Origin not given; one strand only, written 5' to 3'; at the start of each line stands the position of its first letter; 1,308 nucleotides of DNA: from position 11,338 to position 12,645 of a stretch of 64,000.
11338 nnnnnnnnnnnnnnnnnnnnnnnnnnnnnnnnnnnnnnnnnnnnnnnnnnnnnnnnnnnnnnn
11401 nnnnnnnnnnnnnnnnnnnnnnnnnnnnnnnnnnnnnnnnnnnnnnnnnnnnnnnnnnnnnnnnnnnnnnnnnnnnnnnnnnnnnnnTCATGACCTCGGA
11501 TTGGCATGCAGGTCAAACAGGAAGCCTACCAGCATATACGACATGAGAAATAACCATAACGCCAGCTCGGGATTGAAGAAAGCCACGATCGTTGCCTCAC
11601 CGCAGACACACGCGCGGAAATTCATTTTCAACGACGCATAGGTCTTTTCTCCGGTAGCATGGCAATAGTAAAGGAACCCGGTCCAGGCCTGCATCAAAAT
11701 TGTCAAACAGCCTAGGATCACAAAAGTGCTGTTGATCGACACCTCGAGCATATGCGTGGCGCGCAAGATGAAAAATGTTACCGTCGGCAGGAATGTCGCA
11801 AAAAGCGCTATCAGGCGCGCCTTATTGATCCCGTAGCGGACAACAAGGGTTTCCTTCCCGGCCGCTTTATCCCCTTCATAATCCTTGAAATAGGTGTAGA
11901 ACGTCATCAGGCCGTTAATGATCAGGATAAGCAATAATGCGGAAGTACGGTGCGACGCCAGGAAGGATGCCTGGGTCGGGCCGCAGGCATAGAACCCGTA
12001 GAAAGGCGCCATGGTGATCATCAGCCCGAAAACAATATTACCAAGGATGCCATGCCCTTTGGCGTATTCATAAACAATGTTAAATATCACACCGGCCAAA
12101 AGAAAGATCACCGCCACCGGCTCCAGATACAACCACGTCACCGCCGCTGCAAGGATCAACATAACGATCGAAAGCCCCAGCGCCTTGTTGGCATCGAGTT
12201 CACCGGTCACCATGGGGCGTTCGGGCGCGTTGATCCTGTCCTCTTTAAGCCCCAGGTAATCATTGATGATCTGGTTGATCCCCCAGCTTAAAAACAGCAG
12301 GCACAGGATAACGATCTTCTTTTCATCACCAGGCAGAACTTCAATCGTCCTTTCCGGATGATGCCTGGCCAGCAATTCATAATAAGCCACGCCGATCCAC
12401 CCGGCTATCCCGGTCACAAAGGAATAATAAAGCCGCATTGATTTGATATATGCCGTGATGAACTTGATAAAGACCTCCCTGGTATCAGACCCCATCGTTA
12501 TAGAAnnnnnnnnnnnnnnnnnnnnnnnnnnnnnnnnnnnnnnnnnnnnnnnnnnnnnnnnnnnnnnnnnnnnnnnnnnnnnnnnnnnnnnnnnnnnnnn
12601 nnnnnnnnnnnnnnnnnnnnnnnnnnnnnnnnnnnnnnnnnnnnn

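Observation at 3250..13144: Unusual 9-gene overlapped lipid-type biosynthetic operon (Spt-like AOS + ACP + KAS + SDR + lipid kinase + PurM-like + OYE + UbiA + radical SAM/SPASM) under a MarR regulator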

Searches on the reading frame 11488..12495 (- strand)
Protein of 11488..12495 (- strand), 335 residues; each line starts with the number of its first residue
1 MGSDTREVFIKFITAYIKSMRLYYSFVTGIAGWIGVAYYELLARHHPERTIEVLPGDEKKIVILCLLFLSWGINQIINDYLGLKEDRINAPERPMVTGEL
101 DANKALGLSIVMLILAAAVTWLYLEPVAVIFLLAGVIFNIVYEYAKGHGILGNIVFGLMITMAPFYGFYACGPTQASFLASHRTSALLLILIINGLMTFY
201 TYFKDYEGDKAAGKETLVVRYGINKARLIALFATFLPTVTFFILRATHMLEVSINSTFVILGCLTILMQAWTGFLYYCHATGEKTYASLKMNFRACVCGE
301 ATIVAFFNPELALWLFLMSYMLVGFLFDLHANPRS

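Call 3: search_protein_families(library=pfam, proteins=[window:11488-12495:-])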
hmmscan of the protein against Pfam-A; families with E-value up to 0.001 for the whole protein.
window:11488-12495:- (335 aa): 1 family
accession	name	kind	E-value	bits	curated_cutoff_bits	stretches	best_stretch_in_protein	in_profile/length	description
PF01040.23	UbiA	-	2.9e-29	102.5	34.2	1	62-275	24-233/250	UbiA prenyltransferase family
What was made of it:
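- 11488..12495 (-): UbiA-superfamily membrane transferase. It is most like DGGGP synthase and has a non-canonical first Asp-rich motif (NDxxGxxED). Pfam UbiA 102.5 bits (call 3).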

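Call 4: search_protein_families(library=ncbifam, proteins=[window:11488-12495:-])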
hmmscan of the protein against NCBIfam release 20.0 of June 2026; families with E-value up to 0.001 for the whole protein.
window:11488-12495:- (335 aa): 24 families
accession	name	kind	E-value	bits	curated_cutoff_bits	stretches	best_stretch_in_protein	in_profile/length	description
NF009523.0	PRK12884.1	equivalog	1.5e-22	80.1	269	1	52-268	32-238/279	prenyltransferase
NF009522.0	PRK12883.1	equivalog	1.2e-18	67.6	353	1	15-243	5-216/279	geranylgeranylglycerol-phosphate geranylgeranyltransferase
NF009521.0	PRK12882.1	equivalog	1.4e-18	67.1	296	1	13-275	5-251/280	geranylgeranylglycerol-phosphate geranylgeranyltransferase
TIGR01476.1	chlor_syn_BchG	subfamily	3.8e-17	62.6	212.3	1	69-261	49-239/283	(bacterio)chlorophyll synthase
NF005742.0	PRK07566.1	equivalog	7.7e-17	61.3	313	1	69-260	77-265/315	chlorophyll synthase ChlG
TIGR01475.1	ubiA_other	subfamily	1e-14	54.7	180.8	1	72-266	50-242/282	UbiA-like polyprenyltransferase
NF009058.0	PRK12392.1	subfamily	1.2e-10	41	494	1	64-269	56-269/333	bacteriochlorophyll c synthase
NF009513.0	PRK12872.1-3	equivalog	4.1e-10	39.7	288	1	39-249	36-241/293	prenyltransferase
NF041586.1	MqnP_DT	exception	1.2e-09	38.3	430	1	72-250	52-220/277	menaquinone biosynthesis prenyltransferase MqnP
NF009524.0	PRK12886.1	equivalog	2e-08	33.9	387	1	71-268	59-245/291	prenyltransferase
NF009512.0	PRK12872.1-1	equivalog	2.6e-08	33.8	278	1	74-268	55-262/303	geranylgeranylglycerol-phosphate geranylgeranyltransferase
NF035940.1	prenyl_rel_EboC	equivalog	3.7e-08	33.1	250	1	71-159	52-140/292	UbiA-like protein EboC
TIGR02056.1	ChlG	equivalog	9.7e-08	31.9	436.45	1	65-235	58-237/306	chlorophyll synthase ChlG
TIGR01473.1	cyoE_ctaB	equivalog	5.2e-06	26.4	210.3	1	68-281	45-254/281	heme o synthase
NF008977.0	PRK12324.1-2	equivalog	6.2e-06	25.8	234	1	66-143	44-123/297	decaprenyl-phosphate phosphoribosyltransferase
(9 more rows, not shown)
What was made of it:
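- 11488..12495 (-): All NCBIfam hits are below cut-off (call 4).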

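Call 24: search_solved_structures(query=window:11488-12495:-, max_evalue=0.01)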
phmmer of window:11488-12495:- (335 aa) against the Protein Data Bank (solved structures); distinct sequences matched with E-value up to 0.01: 3.
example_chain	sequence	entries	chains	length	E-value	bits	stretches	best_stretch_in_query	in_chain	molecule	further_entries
6m31_A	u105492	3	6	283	1.1e-10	44.8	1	52-253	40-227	Digeranylgeranylglyceryl phosphate synthase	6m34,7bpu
9sau_C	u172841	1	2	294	1.1e-06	31.7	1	69-232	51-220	Chlorophyll a synthase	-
9sas_C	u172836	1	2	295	1.1e-06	31.7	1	69-232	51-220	Chlorophyll a synthase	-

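Call 79: search_solved_structures(query=window:11488-12495:-, max_evalue=0.01, show_alignments=2)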
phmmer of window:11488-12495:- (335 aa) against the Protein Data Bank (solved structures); distinct sequences matched with E-value up to 0.01: 3.
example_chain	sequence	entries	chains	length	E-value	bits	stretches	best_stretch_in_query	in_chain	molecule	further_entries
6m31_A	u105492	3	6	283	1.1e-10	44.8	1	52-253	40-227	Digeranylgeranylglyceryl phosphate synthase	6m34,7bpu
9sau_C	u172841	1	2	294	1.1e-06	31.7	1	69-232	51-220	Chlorophyll a synthase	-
9sas_C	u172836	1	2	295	1.1e-06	31.7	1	69-232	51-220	Chlorophyll a synthase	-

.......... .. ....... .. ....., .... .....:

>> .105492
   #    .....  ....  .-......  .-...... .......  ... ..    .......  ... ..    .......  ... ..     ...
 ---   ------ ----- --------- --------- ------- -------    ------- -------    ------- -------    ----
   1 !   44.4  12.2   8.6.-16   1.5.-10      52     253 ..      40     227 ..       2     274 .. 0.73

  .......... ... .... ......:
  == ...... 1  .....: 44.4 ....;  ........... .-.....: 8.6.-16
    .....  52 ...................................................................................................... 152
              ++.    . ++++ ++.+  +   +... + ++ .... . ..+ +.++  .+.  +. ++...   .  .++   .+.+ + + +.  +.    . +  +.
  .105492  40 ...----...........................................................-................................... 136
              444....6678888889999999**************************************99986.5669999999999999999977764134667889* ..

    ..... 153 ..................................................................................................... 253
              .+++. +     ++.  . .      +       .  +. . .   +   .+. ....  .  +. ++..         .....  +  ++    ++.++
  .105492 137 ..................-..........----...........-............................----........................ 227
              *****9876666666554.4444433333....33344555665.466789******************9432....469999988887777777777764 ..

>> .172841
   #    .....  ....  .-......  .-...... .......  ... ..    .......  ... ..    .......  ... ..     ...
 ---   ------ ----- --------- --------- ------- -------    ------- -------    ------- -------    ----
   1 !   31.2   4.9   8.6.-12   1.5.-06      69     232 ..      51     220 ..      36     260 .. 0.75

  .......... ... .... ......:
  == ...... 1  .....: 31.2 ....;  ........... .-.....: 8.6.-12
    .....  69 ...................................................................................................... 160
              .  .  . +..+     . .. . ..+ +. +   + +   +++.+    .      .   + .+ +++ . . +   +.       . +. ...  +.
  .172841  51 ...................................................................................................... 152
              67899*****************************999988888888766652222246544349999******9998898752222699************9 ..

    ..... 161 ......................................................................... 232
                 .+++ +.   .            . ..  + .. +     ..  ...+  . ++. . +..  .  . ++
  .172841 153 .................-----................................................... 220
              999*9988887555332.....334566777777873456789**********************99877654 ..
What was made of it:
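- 11488..12495 (-): Best solved relative is MjDGGGPS 6M31, then chlorophyll synthase (calls 24, 79).
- Closest known: Archaeal diether lipid synthesis. Same: In the present scheme it would likewise add the second hydrophobic chain to a single-chain phosphorylated lipid (calls 4, 24, 79).
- UbiA is nearest to DGGGP synthase, an enzyme that adds a second chain to a single-chain lipid phosphate (calls 24, 79). The UbiA protein's best characterised relatives are DGGGP synthases (calls 4, 24, 79).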
